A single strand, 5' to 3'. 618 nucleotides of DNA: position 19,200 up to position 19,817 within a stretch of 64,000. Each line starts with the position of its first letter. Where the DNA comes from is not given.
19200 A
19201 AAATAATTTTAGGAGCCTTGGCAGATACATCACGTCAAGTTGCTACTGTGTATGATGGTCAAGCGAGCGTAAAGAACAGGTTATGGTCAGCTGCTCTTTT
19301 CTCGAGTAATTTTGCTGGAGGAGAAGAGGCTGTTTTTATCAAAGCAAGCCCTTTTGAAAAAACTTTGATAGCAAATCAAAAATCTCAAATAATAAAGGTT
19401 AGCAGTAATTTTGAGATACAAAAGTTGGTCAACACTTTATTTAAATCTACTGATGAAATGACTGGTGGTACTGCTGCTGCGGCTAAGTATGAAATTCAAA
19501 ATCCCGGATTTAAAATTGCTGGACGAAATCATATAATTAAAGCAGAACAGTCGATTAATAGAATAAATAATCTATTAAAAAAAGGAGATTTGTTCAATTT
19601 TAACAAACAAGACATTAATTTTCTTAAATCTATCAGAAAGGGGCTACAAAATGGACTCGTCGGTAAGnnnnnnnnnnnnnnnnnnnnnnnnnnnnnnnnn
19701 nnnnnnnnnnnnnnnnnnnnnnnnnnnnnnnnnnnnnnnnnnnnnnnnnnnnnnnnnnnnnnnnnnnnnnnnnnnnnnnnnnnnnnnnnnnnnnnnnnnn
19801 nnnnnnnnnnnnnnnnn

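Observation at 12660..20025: TcB/TcC-like RHS polymorphic toxin with an unclassifiable C-terminal toxin domain and an overlapping immunity gene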

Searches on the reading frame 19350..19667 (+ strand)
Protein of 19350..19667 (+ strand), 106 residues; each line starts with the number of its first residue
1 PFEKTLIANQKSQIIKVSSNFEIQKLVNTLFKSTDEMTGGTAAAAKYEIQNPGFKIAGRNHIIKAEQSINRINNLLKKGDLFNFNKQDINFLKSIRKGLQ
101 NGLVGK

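Call 30: search_solved_structures(query=A2, max_evalue=10, show_alignments=2)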
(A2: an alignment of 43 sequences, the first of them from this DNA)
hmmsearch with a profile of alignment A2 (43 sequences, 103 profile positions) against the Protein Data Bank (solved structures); distinct sequences matched with E-value up to 10: 5.
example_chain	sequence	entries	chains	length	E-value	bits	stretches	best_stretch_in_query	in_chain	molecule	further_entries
9i6f_J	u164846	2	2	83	0.11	15.6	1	14-59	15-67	Cytochrome c oxidase subunit 7A2, mitochondrial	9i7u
5z62_J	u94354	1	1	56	0.12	15.4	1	28-59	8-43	Cytochrome c oxidase subunit 7A2, mitochondrial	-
4kbq_D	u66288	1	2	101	0.26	14.4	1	12-44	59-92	Heat shock cognate 71 kDa protein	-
8glv_Ac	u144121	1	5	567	1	12.4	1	4-44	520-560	WD_REPEATS_REGION domain-containing protein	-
5go4_A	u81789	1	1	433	3.1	10.9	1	55-91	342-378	Mitofusin-1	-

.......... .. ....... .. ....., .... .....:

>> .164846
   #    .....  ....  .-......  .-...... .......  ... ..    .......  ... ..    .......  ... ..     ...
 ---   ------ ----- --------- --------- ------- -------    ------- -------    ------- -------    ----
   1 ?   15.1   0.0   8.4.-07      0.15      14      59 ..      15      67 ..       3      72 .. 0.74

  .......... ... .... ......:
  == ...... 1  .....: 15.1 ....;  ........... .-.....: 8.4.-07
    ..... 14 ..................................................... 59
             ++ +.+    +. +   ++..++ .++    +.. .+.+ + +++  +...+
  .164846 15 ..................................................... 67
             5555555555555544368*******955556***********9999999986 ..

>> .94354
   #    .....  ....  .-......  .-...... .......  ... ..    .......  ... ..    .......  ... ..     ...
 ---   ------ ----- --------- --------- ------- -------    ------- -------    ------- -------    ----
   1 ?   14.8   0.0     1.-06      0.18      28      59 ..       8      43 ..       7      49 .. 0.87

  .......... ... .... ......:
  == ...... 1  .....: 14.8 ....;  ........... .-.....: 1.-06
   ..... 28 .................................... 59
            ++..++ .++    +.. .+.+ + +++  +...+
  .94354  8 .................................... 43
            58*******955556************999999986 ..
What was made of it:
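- On Named toxin families (HNH, deaminase, ART, Ntox/Tox RNases, HEPN, PLD etc.): A PDB profile search gave nothing (call 30).
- Tried and rejected: The PDB sequence search with profile A2 gave only chance hits, E >= 0.1 (call 30).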

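Call 31: find_homologous_proteins(query=A2, max_evalue=0.001)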
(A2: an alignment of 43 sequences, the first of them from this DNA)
Query A2 (43 sequences) (106 aa, profile of the alignment): 30 proteins with E <= 0.001 among 4575 candidates.
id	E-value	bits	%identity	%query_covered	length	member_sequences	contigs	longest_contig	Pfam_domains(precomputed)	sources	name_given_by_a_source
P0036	9.9e-31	123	34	80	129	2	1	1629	-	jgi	jgi:hypothetical protein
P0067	1.0e-27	114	31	84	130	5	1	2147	-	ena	-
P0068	4.2e-27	112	27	79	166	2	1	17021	PF14449.12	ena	-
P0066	6.5e-27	111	36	64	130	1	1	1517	-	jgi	-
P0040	5.3e-26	108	36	81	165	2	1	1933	-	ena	-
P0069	5.5e-25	105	31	82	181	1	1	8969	-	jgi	jgi:hypothetical protein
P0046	3.2e-24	102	28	95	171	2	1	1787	-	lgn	-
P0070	1.9e-23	100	31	57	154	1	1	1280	-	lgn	-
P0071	2.3e-23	100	30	81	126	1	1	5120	-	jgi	jgi:hypothetical protein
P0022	6.4e-23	98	38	73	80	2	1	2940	-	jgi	jgi:hypothetical protein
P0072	6.5e-23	98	26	93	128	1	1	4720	-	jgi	-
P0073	1.8e-22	97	34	61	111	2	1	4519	-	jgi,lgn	jgi:hypothetical protein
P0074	5.5e-22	95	27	88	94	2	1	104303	-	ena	-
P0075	5.7e-22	95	26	92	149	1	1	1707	-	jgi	jgi:hypothetical protein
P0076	6.2e-22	95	29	95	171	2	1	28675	-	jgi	jgi:hypothetical protein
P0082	2.3e-19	87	27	90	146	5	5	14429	-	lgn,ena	-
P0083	6.3e-19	85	30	70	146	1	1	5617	-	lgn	-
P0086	3.7e-16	77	31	82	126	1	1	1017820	-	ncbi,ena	-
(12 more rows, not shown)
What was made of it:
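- A profile search added 30 hits at E<=1e-3, 25 of them new (call 31). All named members are "hypothetical protein" (call 31).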

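Call 49: find_encoding_contigs(protein=P0086, flank=6000, max_places=2)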
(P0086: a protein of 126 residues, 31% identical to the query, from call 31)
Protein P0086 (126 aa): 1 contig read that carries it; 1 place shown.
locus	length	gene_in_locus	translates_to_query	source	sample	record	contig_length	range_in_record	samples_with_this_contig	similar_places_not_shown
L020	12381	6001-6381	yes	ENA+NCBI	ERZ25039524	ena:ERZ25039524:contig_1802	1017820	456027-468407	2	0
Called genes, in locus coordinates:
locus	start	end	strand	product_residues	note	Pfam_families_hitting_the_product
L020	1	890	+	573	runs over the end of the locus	PF02469:Fasciclin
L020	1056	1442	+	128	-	-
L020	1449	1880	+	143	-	-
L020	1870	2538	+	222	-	PF00072:Response_reg, PF00486:Trans_reg_C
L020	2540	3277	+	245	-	-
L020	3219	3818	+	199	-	PF02518:HATPase_c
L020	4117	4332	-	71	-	-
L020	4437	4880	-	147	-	PF00293:NUDIX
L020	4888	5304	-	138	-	PF01850:PIN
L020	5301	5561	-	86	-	PF02604:PhdYeFM_antitox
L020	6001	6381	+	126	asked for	-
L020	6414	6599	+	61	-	-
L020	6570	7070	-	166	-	PF00665:rve, PF13683:rve_3, PF13333:rve_2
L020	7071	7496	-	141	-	PF13276:HTH_21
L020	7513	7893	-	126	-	PF01527:HTH_Tnp_1, PF13518:HTH_28 (weak), PF13551:HTH_29 (weak)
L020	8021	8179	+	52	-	-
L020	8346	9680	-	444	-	PF00919:UPF0004, PF04055:Radical_SAM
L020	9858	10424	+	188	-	PF01205:Impact_N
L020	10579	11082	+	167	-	-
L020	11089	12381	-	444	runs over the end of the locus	-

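Call 50: find_encoding_contigs(protein=P0074, flank=6000, max_places=2)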
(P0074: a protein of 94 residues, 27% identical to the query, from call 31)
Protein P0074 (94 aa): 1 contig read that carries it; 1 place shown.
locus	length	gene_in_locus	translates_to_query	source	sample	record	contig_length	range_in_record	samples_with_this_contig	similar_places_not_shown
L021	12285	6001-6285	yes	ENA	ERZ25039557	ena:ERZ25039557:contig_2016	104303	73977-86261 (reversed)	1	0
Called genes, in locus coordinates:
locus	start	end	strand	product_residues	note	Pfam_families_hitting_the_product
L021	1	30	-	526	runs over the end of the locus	-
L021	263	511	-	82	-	-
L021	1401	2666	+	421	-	PF01946:Thi4 (weak), PF01494:FAD_binding_3 (faint), PF07992:Pyr_redox_2, PF12831:FAD_oxidored (weak), PF13738:Pyr_redox_3, PF00070:Pyr_redox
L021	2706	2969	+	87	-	PF02148:zf-UBP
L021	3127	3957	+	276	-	-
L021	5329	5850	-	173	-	PF01797:Y1_Tnp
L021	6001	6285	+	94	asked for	-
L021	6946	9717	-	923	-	PF00069:Pkinase, PF07714:PK_Tyr_Ser-Thr, PF13424:TPR_12, PF24885:TPR_NPHP3, PF13374:TPR_10, PF13424:TPR_12, PF13374:TPR_10, PF13424:TPR_12, +23 more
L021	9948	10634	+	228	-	-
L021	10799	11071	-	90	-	PF06127:Mpo1-like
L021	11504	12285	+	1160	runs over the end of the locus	PF13620:CarboxypepD_reg, PF25183:OMP_b-brl_4, PF00593:TonB_dep_Rec_b-barrel (weak)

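Call 51: find_encoding_contigs(protein=P0076, flank=6000, max_places=2)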
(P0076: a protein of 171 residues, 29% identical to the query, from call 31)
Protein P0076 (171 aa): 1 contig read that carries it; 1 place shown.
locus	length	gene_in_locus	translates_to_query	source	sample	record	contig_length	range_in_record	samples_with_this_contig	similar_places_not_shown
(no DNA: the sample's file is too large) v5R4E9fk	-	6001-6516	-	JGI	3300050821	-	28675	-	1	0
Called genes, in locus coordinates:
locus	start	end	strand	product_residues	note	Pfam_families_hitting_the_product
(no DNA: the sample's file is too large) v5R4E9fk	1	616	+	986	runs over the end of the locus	PF10102:DUF2341, PF13385:Laminin_G_3, PF10102:DUF2341, PF13385:Laminin_G_3, PF01833:TIG, PF20144:TIG_SUH (faint), PF01833:TIG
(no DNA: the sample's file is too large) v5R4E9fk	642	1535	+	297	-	-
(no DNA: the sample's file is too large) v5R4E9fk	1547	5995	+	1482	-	PF05593:RHS_repeat (faint), PF20041:DUF6443 (weak), PF25023:TEN_YD-shell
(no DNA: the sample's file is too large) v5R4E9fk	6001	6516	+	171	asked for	-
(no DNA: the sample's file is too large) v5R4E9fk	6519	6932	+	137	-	PF24722:DUF7674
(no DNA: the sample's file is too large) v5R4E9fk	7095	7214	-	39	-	-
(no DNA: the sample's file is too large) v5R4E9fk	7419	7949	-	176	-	PF00589:Phage_integrase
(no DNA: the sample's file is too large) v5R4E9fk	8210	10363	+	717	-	PF13365:Trypsin_2, PF01223:Endonuclease_NS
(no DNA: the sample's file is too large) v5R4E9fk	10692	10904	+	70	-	-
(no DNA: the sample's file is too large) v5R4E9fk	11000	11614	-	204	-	-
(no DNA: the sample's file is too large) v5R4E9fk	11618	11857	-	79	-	PF12728:HTH_17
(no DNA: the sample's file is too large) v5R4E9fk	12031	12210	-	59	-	-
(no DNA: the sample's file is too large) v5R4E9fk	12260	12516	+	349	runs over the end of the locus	-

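Call 52: find_encoding_contigs(protein=P0068, flank=6000, max_places=2)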
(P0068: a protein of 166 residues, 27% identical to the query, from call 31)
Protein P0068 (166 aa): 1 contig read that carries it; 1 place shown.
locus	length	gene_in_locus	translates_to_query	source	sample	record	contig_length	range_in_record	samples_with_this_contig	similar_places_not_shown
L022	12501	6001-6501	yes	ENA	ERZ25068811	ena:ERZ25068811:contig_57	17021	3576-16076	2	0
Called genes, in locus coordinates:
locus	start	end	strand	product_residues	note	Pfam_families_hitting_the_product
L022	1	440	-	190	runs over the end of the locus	PF03548:LolA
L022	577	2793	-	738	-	PF13491:FtsK_4TM, PF17854:FtsK_alpha, PF01580:FtsK_SpoIIIE, PF09397:FtsK_gamma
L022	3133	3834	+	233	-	PF03588:Leu_Phe_trans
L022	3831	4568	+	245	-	PF04376:ATE_N, PF04377:ATE_C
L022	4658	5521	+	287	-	PF00763:THF_DHG_CYH, PF02882:THF_DHG_CYH_C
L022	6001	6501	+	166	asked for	PF14449:PT-TG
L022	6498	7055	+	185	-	PF24722:DUF7674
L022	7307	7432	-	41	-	-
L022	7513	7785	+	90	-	PF01695:IstB_IS21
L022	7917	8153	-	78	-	PF00872:Transposase_mut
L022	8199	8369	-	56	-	-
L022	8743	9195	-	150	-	PF06945:DUF1289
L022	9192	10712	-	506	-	PF13522:GATase_6, PF13537:GATase_7, PF00156:Pribosyltran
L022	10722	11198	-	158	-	PF02674:Colicin_V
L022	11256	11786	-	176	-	PF05036:SPOR (weak)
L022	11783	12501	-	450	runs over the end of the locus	PF08245:Mur_ligase_M (faint), PF02875:Mur_ligase_C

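Call 57: search_protein_families(library=pfam, proteins=[L021:6289-6723:+, L020:6369-6596:+, L022:6498-7052:+], max_evalue=0.1)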
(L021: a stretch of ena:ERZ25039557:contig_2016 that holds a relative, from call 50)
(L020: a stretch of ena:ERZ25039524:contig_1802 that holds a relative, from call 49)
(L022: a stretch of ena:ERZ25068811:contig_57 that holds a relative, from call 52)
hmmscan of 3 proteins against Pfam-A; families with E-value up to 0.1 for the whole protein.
L021:6289-6723:+ (145 aa): 1 family
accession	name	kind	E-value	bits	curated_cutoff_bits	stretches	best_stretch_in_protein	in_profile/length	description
PF24722.1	DUF7674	-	1.9e-10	41.3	27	1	13-127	2-104/111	Domain of unknown function (DUF7674)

L020:6369-6596:+ (76 aa): 0 families

L022:6498-7052:+ (185 aa): 1 family
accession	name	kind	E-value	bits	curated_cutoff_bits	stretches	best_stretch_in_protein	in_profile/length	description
PF24722.1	DUF7674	-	1.4e-15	57.8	27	1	39-150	2-110/111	Domain of unknown function (DUF7674)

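Call 58: find_encoding_contigs(protein=P0082, flank=5000, max_places=2)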
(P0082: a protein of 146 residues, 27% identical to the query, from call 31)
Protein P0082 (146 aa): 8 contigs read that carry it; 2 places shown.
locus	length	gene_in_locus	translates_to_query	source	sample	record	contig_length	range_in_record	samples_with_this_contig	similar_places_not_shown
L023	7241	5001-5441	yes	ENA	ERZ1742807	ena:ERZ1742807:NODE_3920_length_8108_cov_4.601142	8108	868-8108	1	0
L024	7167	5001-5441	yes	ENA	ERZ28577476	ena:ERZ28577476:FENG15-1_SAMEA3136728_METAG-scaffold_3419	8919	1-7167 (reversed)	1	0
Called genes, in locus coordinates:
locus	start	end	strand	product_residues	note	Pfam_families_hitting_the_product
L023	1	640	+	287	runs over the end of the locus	PF00248:Aldo_ket_red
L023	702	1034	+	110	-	PF02627:CMD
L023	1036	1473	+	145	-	PF07883:Cupin_2 (weak)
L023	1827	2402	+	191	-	-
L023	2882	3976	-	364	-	-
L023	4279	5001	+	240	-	PF14386:DUF4417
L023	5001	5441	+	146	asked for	-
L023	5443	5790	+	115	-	PF24722:DUF7674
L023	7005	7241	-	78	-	?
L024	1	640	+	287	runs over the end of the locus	PF00248:Aldo_ket_red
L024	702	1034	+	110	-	PF02627:CMD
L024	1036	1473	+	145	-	PF07883:Cupin_2 (weak)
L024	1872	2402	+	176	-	-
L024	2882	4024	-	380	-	-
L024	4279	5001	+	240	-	PF14386:DUF4417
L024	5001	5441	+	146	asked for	-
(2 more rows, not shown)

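Call 59: find_encoding_contigs(protein=P0069, flank=5000, max_places=2)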
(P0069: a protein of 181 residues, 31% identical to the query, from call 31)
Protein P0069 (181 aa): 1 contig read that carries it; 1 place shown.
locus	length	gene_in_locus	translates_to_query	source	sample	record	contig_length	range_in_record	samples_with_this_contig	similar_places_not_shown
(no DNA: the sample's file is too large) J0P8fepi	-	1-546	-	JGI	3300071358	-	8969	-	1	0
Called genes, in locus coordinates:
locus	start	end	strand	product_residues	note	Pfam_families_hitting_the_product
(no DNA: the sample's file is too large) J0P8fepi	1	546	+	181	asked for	?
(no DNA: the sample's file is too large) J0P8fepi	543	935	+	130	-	PF24722:DUF7674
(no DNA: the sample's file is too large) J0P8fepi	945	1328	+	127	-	PF24722:DUF7674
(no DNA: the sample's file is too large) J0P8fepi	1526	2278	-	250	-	PF01712:dNK, PF13238:AAA_18 (weak), PF13671:AAA_33 (faint), PF02223:Thymidylate_kin (faint)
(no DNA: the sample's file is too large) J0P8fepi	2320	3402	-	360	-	PF00437:T2SSE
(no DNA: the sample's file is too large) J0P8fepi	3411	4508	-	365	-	PF00091:Tubulin, PF12327:FtsZ_C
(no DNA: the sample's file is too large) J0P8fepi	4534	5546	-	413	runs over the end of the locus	PF02491:SHS2_FTSA, PF06723:MreB_Mbl, PF14450:FtsA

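Call 60: find_encoding_contigs(protein=P0083, flank=5000, max_places=2)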
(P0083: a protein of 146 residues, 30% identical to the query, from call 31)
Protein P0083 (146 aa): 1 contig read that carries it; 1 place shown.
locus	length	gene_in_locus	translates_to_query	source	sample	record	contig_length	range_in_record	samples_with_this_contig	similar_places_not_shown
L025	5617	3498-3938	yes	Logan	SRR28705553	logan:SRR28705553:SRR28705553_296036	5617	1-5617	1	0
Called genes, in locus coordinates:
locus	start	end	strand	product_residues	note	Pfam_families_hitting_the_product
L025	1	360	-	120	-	?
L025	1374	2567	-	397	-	-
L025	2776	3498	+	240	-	PF14386:DUF4417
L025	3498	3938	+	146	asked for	-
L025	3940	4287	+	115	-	PF24722:DUF7674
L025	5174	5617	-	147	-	?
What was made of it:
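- DUF7674 lies immediately downstream in six of seven neighbourhoods inspected; in the seventh the downstream ORF is cut by an IS element (calls 49-52, 57-60).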

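Call 61: search_protein_families(library=ncbifam, alignment_id=A2, max_evalue=0.1)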
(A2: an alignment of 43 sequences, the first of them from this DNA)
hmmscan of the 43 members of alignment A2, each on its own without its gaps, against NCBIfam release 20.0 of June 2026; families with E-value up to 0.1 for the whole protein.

A. member 1, seq(106 aa): 0 families

B. families by the number of members that match (of 43 scanned): 13 families
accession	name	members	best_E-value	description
TIGR00004.1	TIGR00004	2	0.00077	Rid family detoxifying hydrolase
NF011889.0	PRK15362.1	1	0.0059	type III secretion system translocon protein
NF011979.0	PRK15444.1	1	0.015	propanediol/glycerol family dehydratase large subunit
NF005785.0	PRK07598.1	1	0.018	RNA polymerase sigma factor SigC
NF004615.0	PRK05949.1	1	0.027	RNA polymerase sigma factor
NF008664.0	PRK11667.1-2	1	0.034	hypothetical protein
NF041371.1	Diadnylcyc_Halo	1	0.036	diadenylate cyclase DacZ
NF049888.1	AlphArabdaseBT0367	1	0.036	arabinan endo-1,5-alpha-L-arabinosidase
NF009020.0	PRK12356.1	1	0.047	glutaminase A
TIGR01420.1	pilT_fam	1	0.061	PilT/PilU family type 4a pilus ATPase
NF009198.0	PRK12546.1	1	0.071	RNA polymerase sigma factor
NF008985.0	PRK12331.1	1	0.077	oxaloacetate decarboxylase subunit alpha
TIGR02976.1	phageshock_pspB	1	0.077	envelope stress response membrane protein PspB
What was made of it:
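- On Named toxin families (HNH, deaminase, ART, Ntox/Tox RNases, HEPN, PLD etc.): NCBIfam was run on 43 domain sequences (call 61).
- Tried and rejected: NCBIfam on 43 domain sequences gave only scattered chance hits (call 61).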

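Call 92: search_dna_similar(query=window:19350-19667:+, collection=phages, mode=protein, max_evalue=0.01, max_rows=15)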
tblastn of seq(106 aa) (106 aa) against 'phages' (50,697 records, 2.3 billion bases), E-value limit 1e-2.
No match.
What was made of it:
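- Tried and rejected: tblastn against phages found nothing (call 92).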
